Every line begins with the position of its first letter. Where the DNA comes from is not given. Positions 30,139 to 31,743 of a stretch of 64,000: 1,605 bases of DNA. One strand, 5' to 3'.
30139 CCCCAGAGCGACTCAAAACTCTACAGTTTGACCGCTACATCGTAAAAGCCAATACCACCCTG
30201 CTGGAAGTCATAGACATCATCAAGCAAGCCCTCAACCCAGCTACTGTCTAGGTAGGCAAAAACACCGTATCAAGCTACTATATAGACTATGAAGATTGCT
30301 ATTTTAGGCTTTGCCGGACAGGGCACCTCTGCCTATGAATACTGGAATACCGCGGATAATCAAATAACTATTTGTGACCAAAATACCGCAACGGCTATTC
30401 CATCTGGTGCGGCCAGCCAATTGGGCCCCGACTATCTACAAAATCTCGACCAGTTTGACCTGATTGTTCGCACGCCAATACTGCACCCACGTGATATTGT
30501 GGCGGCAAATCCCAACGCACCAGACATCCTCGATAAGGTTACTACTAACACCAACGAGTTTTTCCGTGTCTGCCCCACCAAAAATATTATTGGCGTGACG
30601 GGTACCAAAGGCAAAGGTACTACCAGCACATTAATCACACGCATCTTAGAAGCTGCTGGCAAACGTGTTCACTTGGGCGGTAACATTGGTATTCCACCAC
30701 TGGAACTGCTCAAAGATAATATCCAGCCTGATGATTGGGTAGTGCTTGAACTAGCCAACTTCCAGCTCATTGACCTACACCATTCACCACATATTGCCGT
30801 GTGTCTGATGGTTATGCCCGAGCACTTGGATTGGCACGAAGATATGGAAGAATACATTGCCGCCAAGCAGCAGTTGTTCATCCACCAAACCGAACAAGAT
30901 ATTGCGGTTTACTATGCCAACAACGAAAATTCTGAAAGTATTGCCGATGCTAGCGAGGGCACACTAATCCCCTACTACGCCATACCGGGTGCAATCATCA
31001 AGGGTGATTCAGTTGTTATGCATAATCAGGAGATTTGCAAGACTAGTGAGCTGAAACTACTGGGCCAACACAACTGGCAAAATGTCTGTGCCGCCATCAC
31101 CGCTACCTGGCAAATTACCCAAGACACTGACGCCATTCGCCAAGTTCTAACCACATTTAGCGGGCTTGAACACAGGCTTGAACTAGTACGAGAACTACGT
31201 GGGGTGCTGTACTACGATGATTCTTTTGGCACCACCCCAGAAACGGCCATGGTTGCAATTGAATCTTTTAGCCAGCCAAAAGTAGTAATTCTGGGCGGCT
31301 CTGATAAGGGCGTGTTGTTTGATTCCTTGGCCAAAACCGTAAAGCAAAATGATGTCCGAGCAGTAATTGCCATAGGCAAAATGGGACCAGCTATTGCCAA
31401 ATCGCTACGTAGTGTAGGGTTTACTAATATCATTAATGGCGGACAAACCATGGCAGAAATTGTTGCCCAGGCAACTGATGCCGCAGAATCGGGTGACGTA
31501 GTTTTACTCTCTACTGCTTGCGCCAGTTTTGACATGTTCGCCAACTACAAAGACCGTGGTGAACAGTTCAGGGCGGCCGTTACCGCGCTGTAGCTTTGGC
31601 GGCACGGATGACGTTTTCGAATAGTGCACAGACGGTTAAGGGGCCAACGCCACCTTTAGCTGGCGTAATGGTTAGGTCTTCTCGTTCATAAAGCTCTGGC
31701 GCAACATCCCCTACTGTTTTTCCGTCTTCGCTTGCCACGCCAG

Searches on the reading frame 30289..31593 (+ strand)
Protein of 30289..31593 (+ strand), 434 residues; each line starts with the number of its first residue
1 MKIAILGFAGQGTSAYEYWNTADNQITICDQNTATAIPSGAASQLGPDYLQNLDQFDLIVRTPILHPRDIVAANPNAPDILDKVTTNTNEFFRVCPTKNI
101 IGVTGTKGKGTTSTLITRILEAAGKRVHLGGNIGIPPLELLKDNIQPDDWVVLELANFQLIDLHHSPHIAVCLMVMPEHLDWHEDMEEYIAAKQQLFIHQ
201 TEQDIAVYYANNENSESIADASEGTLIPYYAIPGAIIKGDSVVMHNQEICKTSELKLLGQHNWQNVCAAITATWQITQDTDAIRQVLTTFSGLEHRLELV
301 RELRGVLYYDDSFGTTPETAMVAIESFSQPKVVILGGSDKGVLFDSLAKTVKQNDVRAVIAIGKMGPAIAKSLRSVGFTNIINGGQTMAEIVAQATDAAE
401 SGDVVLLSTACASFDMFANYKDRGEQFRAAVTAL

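Call 75: search_protein_families(library=pfam, proteins=[window:30289-31593:+], max_evalue=0.001)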
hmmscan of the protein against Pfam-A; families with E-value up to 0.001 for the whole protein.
window:30289-31593:+ (434 aa): 3 families
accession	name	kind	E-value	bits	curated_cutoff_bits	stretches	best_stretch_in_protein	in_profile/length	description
PF08245.18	Mur_ligase_M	-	1.8e-22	80.7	24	1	103-272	1-199/200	Mur ligase middle domain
PF02875.26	Mur_ligase_C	-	1e-12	49.4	28.4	1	295-411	1-127/127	Mur ligase, glutamate ligase domain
PF02579.22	Nitro_FeMo-Co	-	0.00069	20.3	26.3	0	344-394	42-91/94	Dinitrogenase iron-molybdenum cofactor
